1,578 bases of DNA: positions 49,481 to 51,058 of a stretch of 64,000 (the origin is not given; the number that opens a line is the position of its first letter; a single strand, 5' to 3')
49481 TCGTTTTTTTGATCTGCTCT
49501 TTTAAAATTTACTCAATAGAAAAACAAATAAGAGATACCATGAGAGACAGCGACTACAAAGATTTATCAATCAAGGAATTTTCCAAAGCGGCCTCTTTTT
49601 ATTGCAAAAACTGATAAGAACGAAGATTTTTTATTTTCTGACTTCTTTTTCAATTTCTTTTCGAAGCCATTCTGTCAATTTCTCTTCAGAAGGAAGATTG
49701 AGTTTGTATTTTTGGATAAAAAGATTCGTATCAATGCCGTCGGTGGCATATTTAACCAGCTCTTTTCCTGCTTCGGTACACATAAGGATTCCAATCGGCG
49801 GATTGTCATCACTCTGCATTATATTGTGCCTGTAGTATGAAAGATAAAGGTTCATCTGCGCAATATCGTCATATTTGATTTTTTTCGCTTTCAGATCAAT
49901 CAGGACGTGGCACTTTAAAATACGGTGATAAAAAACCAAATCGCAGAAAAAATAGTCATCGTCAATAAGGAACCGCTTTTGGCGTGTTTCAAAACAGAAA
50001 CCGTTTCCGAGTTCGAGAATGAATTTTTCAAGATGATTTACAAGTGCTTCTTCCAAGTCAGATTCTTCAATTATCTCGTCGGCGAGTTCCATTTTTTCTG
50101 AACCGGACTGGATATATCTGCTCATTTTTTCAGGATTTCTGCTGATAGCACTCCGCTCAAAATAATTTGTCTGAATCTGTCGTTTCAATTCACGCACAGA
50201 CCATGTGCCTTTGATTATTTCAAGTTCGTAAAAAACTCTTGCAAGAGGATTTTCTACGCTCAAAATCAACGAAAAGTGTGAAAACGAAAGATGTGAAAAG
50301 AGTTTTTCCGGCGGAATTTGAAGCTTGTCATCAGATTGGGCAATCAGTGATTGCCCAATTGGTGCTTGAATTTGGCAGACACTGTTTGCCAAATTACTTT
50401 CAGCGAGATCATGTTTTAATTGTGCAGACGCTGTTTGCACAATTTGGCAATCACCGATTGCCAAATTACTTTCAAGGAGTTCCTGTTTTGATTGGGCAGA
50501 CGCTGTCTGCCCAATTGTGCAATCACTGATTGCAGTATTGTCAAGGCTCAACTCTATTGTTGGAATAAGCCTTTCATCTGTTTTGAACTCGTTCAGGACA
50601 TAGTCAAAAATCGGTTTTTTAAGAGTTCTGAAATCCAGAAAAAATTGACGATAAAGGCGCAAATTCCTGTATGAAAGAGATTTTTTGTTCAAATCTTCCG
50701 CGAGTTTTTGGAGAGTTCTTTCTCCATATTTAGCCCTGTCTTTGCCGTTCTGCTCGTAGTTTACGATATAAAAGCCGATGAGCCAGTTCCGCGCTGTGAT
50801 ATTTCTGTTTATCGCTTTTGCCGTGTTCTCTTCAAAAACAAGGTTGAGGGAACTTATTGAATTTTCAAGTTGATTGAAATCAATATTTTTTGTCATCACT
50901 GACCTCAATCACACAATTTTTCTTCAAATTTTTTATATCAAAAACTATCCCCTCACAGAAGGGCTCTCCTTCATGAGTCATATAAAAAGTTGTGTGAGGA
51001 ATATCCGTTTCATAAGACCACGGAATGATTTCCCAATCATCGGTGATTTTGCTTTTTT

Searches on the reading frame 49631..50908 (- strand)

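Call 76: search_protein_families(library=pfam, proteins=[window:49631-50908:-], max_evalue=0.01)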
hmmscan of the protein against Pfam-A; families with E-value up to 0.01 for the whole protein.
window:49631-50908:- (425 aa): 3 families
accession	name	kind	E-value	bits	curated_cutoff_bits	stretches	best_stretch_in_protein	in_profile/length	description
PF06250.17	YhcG_C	-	3.3e-44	150.9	32.5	1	278-411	17-152/157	YhcG PDDEXK nuclease domain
PF17761.7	DUF1016_N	-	5.3e-25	88.5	32.8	2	27-97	11-81/137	DUF1016 N-terminal domain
PF09236.15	AHSP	-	0.0051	17.7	27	0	23-89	21-84/87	Alpha-haemoglobin stabilising protein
